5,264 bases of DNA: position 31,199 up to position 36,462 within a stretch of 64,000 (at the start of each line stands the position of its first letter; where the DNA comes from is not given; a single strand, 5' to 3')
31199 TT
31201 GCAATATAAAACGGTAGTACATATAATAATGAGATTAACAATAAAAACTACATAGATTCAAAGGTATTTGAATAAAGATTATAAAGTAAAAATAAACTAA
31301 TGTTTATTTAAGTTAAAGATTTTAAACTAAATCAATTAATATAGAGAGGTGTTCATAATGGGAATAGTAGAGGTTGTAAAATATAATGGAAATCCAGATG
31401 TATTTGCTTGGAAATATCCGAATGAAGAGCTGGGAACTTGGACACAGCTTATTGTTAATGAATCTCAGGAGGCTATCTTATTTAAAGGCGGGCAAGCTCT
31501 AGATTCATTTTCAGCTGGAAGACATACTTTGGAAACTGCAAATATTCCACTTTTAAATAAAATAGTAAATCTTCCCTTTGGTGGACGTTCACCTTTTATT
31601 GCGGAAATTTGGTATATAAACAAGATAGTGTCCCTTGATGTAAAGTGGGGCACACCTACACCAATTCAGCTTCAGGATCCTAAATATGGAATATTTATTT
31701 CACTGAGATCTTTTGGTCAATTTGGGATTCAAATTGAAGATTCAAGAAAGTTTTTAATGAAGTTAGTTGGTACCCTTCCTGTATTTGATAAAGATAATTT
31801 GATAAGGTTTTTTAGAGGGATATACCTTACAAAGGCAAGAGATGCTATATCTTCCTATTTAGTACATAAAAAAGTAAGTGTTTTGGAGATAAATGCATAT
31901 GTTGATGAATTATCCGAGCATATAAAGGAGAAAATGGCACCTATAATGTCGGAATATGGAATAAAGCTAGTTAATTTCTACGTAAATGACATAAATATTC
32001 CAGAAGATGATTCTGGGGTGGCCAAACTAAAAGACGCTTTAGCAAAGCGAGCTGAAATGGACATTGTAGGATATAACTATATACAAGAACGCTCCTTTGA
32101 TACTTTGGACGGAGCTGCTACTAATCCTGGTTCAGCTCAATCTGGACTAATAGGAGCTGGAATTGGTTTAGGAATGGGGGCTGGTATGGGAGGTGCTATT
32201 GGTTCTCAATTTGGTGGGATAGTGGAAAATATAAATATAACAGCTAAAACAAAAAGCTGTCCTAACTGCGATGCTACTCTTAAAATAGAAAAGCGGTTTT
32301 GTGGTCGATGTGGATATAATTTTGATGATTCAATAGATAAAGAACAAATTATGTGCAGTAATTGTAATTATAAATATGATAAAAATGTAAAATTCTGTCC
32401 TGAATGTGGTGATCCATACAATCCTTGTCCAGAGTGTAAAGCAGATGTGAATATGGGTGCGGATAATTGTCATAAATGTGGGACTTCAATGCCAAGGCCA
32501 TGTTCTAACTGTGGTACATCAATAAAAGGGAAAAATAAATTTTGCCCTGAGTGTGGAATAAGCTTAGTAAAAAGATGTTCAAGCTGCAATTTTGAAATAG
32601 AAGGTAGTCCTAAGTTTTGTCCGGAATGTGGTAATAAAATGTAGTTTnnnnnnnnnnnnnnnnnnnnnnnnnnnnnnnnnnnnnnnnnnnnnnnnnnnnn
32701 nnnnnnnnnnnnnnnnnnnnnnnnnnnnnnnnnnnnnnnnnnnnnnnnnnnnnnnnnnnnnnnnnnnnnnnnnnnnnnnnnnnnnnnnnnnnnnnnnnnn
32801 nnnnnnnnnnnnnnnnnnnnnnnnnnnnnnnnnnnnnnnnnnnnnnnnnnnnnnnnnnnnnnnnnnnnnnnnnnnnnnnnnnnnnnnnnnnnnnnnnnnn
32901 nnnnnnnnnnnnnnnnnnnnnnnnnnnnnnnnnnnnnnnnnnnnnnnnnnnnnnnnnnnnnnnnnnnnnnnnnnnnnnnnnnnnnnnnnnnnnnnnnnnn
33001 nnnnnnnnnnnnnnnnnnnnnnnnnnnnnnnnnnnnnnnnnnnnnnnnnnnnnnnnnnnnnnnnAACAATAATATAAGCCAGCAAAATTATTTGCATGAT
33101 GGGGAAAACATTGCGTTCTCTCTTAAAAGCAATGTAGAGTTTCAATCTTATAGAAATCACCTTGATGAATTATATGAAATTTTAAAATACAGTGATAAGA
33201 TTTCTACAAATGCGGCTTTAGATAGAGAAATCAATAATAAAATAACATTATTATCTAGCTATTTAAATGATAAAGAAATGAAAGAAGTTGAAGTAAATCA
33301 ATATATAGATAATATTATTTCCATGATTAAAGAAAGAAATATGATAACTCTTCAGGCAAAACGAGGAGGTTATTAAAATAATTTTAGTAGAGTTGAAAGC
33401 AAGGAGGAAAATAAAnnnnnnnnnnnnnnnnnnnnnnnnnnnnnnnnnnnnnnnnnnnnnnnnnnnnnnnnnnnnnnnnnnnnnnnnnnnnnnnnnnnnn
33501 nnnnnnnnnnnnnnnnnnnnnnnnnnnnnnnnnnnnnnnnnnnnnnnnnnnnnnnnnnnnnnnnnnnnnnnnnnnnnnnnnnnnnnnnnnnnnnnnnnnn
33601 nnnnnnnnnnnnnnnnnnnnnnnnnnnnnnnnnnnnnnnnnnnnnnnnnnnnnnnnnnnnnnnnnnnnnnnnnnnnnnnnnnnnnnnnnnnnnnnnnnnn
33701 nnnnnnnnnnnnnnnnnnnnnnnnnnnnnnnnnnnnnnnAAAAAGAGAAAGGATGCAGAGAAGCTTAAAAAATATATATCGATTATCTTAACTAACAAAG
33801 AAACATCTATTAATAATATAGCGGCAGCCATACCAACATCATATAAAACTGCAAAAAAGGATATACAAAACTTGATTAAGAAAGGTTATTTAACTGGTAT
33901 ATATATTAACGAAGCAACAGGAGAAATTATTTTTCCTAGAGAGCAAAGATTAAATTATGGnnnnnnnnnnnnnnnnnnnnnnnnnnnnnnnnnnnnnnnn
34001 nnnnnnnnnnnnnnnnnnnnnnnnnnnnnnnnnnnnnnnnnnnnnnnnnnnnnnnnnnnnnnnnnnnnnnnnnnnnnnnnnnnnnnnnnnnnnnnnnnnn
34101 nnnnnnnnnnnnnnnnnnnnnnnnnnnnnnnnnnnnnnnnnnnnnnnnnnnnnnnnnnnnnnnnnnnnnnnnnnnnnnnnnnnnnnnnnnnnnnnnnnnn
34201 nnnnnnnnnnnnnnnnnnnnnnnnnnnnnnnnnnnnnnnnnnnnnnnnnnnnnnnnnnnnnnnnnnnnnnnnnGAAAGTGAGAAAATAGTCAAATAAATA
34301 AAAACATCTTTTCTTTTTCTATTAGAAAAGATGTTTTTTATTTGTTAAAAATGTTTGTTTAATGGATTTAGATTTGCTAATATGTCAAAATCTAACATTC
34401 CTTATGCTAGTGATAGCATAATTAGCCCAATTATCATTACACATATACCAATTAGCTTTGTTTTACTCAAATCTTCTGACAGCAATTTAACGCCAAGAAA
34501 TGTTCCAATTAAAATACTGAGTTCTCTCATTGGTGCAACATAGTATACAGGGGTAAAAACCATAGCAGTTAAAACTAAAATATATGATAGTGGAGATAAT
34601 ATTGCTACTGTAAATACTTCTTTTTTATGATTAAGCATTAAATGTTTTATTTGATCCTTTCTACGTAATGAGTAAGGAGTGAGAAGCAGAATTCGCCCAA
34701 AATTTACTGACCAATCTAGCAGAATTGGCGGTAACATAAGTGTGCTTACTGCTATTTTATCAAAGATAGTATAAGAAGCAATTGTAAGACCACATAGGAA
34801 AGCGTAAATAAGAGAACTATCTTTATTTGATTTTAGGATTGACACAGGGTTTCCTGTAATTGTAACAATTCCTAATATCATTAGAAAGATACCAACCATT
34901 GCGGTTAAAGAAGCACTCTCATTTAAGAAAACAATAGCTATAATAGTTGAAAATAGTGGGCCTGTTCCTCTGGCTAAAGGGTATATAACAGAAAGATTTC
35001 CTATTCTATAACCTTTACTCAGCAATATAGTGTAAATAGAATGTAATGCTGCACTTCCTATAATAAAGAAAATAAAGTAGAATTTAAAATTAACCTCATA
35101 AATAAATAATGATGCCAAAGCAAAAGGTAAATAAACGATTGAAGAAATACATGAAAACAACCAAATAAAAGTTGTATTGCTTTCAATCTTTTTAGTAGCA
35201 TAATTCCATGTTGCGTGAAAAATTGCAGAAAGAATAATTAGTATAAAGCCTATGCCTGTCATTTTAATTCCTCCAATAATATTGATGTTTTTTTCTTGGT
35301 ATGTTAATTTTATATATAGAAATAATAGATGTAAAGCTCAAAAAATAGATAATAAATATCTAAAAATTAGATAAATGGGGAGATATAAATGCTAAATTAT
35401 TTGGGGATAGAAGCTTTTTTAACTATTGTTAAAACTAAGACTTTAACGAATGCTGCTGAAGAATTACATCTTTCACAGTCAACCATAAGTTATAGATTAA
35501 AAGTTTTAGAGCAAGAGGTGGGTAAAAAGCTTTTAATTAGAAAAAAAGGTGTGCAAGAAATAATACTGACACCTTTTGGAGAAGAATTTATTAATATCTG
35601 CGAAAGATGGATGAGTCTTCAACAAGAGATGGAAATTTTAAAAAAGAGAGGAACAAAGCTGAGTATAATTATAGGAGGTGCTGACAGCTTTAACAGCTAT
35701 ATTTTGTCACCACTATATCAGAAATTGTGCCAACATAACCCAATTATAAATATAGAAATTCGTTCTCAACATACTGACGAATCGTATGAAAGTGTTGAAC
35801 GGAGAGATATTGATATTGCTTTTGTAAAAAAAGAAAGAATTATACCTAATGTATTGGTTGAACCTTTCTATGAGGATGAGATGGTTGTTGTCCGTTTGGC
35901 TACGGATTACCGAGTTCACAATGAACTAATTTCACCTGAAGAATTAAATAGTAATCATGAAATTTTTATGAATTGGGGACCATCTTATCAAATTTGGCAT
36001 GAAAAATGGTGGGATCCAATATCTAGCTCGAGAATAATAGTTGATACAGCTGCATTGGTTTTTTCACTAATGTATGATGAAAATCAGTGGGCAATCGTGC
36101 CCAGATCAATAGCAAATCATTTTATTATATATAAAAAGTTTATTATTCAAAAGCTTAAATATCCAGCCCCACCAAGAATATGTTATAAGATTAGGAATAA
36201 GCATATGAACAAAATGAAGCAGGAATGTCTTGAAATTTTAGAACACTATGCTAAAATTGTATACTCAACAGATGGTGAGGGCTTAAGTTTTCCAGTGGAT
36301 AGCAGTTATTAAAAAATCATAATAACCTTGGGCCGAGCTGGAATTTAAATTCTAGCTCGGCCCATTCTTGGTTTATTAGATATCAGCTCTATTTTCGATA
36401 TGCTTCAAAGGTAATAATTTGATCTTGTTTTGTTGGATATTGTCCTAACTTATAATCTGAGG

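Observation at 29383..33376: ECF sigma / DUF4179 anti-sigma pair divergent from an SPFH-zinc-ribbon fusion gene and a YdjH-like membrane protein: a YdjGHI-like envelope-stress module without PspA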

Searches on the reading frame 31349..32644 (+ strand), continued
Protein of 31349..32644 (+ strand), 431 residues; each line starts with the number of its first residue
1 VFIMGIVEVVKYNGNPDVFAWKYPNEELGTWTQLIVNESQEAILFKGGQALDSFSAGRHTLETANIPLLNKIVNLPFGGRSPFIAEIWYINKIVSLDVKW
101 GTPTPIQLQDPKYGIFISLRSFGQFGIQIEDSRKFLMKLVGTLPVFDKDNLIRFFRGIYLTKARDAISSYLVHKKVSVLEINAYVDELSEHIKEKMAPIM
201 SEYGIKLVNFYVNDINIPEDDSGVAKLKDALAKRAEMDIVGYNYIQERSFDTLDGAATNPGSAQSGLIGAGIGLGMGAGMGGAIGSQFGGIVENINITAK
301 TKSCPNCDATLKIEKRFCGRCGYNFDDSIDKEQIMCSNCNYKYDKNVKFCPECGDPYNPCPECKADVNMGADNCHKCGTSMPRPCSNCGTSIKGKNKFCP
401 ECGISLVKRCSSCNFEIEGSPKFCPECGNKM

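Call 10: find_related_loci(query=window:31358-32644:+, collection=genome_contigs, flank=8000)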
Query window:31358-32644:+ (428 aa) in genome_contigs; peptide patterns used: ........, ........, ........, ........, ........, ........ (x = any residue, [..] = any of these).
95 stretches matched a pattern; 62 encode a relative of the query (tblastn E <= 1e-3); 62 distinct loci.
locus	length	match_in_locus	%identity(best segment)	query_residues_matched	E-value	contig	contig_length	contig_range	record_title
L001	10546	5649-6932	94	1-428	0e+0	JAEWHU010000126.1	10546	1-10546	MAG: Bacillota bacterium isolate OH_PBlB_79 k127_808318, whole genome shotgun sequence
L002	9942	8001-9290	70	1-428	0e+0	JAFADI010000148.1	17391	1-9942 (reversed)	MAG: Bacillota bacterium isolate OH_SBB_72 k127_184592, whole genome shotgun sequence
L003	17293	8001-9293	70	1-428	0e+0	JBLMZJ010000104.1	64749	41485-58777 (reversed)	MAG: Deltaproteobacteria bacterium isolate MAG206 PRJNA951521_bin62_renamed_103, whole genome shotgun sequence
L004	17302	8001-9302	68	1-428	0e+0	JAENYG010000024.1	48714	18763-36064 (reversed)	MAG: Syntrophomonas sp. isolate B5_bin.5 B5_bin5_NODE_254_length_48714_cov_54.371586, whole genome shotgun sequence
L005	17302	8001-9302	70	1-428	0e+0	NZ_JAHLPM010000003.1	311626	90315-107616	Tissierella simiarum strain MSJ-40 M40_ctg0003, whole genome shotgun sequence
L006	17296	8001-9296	69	1-428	0e+0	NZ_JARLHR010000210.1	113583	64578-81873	MAG: Clostridium sp. isolate MAG_CA253 MetaCoAG_Bin_253_sub_Anoxic_k141_2044492, whole genome shotgun sequence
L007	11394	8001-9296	67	1-428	0e+0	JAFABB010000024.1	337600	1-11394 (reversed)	MAG: Bacillota bacterium isolate OH_SBB_108 k127_80603, whole genome shotgun sequence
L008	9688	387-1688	67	1-428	0e+0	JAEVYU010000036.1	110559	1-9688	MAG: Bacillota bacterium isolate OH_PBB_143 k127_735094, whole genome shotgun sequence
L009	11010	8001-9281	68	1-428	0e+0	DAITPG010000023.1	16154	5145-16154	MAG TPA_asm: Eubacteriaceae bacterium isolate CTOTU26089 NODE_1565_length_16154_cov_4.711597, whole genome shotgun seque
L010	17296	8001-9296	68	1-428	0e+0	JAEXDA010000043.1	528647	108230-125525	MAG: Bacillota bacterium isolate OH_HBB_134 k127_661176, whole genome shotgun sequence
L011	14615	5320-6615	70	1-428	0e+0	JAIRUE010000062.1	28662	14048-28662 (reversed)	MAG: Oscillospiraceae bacterium isolate Cx337_bin19 k119_548550, whole genome shotgun sequence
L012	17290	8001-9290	64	1-428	0e+0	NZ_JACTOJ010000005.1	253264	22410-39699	Clostridium sp. 19966 contig00005, whole genome shotgun sequence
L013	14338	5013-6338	66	1-428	0e+0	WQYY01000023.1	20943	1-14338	MAG: Desulfuromonadales bacterium isolate Emb289P4bin35 Ga0123357_10002378, whole genome shotgun sequence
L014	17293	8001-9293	66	1-428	0e+0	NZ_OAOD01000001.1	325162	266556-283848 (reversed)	Clostridium peptidivorans isolate src2, whole genome shotgun sequence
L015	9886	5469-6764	64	1-428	0e+0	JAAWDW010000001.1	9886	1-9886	MAG: Bacillota bacterium isolate ABMPRH_2_0 k141_47607, whole genome shotgun sequence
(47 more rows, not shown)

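Call 22: search_protein_families(library=padloc, proteins=[window:31358-32644:+], max_evalue=0.01)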
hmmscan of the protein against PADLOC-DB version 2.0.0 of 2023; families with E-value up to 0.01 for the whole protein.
window:31358-32644:+ (428 aa): 0 families

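Call 37: find_encoding_contigs(protein=P0002, flank=6000, max_places=1)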
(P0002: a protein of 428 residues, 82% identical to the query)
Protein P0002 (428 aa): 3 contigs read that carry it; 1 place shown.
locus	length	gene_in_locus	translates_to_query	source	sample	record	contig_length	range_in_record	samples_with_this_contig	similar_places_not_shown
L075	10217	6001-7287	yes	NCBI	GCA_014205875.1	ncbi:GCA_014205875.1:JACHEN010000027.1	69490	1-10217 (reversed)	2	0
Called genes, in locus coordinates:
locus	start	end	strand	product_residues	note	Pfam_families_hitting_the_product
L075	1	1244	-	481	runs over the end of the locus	PF00239:Resolvase, PF07508:Recombinase, PF13408:Zn_ribbon_recom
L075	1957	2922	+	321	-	PF01966:HD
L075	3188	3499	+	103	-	PF12840:HTH_20, PF01022:HTH_5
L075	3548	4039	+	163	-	PF08327:AHSA1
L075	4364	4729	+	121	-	PF11518:DUF3221 (weak)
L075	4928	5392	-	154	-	PF01966:HD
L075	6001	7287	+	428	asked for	PF13421:Band_7_1, PF17032:Zn_ribbon_15 (faint), PF13248:Zn_ribbon_3 (faint), PF12773:DZR, PF13240:Zn_Ribbon_1 (weak), PF12773:DZR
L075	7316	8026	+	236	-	-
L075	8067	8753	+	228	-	-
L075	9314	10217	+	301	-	?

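Call 38: find_encoding_contigs(protein=P0004, flank=6000, max_places=1)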
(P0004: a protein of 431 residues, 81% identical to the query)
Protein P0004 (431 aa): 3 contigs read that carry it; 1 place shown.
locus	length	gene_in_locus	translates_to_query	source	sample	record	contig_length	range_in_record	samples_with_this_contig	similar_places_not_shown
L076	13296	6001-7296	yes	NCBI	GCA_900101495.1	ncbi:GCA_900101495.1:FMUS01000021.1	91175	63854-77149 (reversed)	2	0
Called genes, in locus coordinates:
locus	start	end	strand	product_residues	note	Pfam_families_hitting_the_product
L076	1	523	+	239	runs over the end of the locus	PF00005:ABC_tran, PF13304:AAA_21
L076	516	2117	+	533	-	-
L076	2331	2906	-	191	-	PF14470:bPH_3 (weak), PF09851:SHOCT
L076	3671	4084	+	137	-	-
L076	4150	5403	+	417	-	PF00933:Glyco_hydro_3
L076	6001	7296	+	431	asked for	PF13421:Band_7_1, PF17032:Zn_ribbon_15 (faint), PF12773:DZR, PF13240:Zn_Ribbon_1 (faint), PF13248:Zn_ribbon_3 (faint), PF12773:DZR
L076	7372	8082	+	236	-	-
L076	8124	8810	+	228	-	-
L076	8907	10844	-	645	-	PF00144:Beta-lactamase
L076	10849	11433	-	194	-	PF00440:TetR_N (weak)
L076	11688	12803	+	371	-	PF24568:CC_PcsB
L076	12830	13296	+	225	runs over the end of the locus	PF00005:ABC_tran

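Call 68: search_solved_structures(query=window:31358-32644:+, max_evalue=0.01)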
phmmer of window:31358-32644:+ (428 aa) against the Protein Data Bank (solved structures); distinct sequences matched with E-value up to 0.01: 2.
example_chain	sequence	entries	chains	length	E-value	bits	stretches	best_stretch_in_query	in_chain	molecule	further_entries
9fhl_C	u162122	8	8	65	0.0047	19.3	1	379-427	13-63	Small zinc finger protein HVO-2753-like zinc-binding pocket domain-containing protein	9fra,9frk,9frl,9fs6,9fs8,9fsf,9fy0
9fny_A1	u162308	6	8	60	0.0094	18.3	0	381-425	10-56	RNA-binding protein | Zn-ribbon RNA-binding protein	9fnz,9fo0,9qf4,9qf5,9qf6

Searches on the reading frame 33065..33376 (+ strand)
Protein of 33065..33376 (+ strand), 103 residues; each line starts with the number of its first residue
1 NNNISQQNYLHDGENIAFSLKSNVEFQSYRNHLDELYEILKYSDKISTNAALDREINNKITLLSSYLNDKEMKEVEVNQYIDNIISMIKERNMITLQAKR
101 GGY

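Call 23: search_protein_families(library=pfam, proteins=[window:33065-33376:+], max_evalue=10)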
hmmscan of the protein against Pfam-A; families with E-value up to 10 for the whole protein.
window:33065-33376:+ (103 aa): 6 families
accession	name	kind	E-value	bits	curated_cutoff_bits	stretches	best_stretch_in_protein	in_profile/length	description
PF24760.1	TPR_IF140_C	-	0.023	15.5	27.4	1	25-93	17-90/124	IF140 C-terminal TPR domain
PF17021.10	Mei5_like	-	0.036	14.5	32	1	24-88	22-86/118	Putative double-strand recombination repair-like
PF01601.21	CoV_S2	-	0.049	12.7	40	1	25-90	257-319/521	Coronavirus spike glycoprotein S2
PF09457.15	RBD-FIP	-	0.057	13.7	23.3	1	67-90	9-32/41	FIP domain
PF07072.16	ZapD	-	0.074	13.2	27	1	27-90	20-83/210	Cell division protein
PF11214.13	Med2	-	0.27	11.8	26.8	1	47-97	38-88/100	Mediator complex subunit 2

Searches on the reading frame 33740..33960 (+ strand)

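Call 23: search_protein_families(library=pfam, proteins=[window:33740-33960:+], max_evalue=10)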
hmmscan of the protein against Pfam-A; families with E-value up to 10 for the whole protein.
window:33740-33960:+ (73 aa): 9 families
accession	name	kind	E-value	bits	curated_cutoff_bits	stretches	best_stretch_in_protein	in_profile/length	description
PF18008.6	Bac_RepA_C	-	0.0032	18.3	25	1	6-48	16-58/95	Replication initiator protein A C-terminal domain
PF09756.15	DDRGK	-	0.0048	17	27.8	1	7-54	99-146/188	DDRGK domain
PF08220.18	HTH_DeoR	-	0.0077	16.4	21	1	14-52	7-45/57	DeoR-like helix-turn-helix domain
PF13730.12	HTH_36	-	0.01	16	25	1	23-51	27-55/55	Helix-turn-helix domain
PF01399.33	PCI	-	0.011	16.4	22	1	10-65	28-82/84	PCI domain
PF08279.18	HTH_11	-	0.034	14.5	25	1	11-50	4-44/55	HTH domain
PF01624.25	MutS_I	-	0.045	14.4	20.6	1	4-56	32-84/113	MutS domain I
PF10557.15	Cullin_Nedd8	-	0.081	13.5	36.9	1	24-51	30-57/63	Cullin protein neddylation domain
PF10494.15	Stk19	-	0.13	12.2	27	1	4-53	97-139/278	Inactive serine-threonine protein kinase 19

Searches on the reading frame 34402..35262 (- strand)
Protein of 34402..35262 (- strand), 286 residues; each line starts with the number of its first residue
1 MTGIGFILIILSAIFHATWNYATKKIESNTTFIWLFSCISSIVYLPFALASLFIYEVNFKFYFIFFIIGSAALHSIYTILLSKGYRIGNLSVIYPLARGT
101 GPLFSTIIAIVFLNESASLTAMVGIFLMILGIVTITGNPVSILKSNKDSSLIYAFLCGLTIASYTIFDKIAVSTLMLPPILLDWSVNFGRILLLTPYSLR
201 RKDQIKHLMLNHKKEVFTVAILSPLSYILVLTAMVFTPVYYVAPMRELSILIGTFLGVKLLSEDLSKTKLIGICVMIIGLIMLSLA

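Call 3: search_protein_families(library=pfam, proteins=[window:34402-35262:-], max_evalue=0.01)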
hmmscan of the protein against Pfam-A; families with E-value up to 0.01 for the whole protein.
window:34402-35262:- (286 aa): 3 families
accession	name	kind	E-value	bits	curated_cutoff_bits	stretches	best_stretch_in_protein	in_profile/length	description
PF00892.27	EamA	-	1.2e-19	71.4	28.2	2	150-284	3-134/135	EamA-like transporter family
PF05653.20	Mg_trans_NIPA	-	4.1e-05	23.3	26.2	1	232-283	68-119/295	Magnesium transporter NIPA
PF00893.25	Multi_Drug_Res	-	0.007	17.3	23.7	1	75-127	40-92/93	Small Multidrug Resistance protein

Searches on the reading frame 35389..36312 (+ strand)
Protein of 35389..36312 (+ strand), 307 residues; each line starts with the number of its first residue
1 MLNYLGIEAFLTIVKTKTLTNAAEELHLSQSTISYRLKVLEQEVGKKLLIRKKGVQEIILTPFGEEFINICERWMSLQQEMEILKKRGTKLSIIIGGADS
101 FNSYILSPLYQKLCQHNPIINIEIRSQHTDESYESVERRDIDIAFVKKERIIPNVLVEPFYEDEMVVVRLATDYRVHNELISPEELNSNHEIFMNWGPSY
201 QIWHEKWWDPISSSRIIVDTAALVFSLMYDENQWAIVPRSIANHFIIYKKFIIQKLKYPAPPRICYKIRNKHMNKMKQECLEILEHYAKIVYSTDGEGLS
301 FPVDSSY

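Call 72: search_protein_families(library=pfam, proteins=[window:35389-36312:+], max_evalue=0.00001)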
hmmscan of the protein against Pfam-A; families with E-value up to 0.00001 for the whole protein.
window:35389-36312:+ (307 aa): 2 families
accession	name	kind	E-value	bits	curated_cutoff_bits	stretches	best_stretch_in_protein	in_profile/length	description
PF00126.33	HTH_1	-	3e-16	59.5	26.6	1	7-65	4-60/60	Bacterial regulatory helix-turn-helix protein, lysR family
PF03466.25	LysR_substrate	-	4.5e-14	52.8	28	1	93-272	8-190/209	LysR substrate binding domain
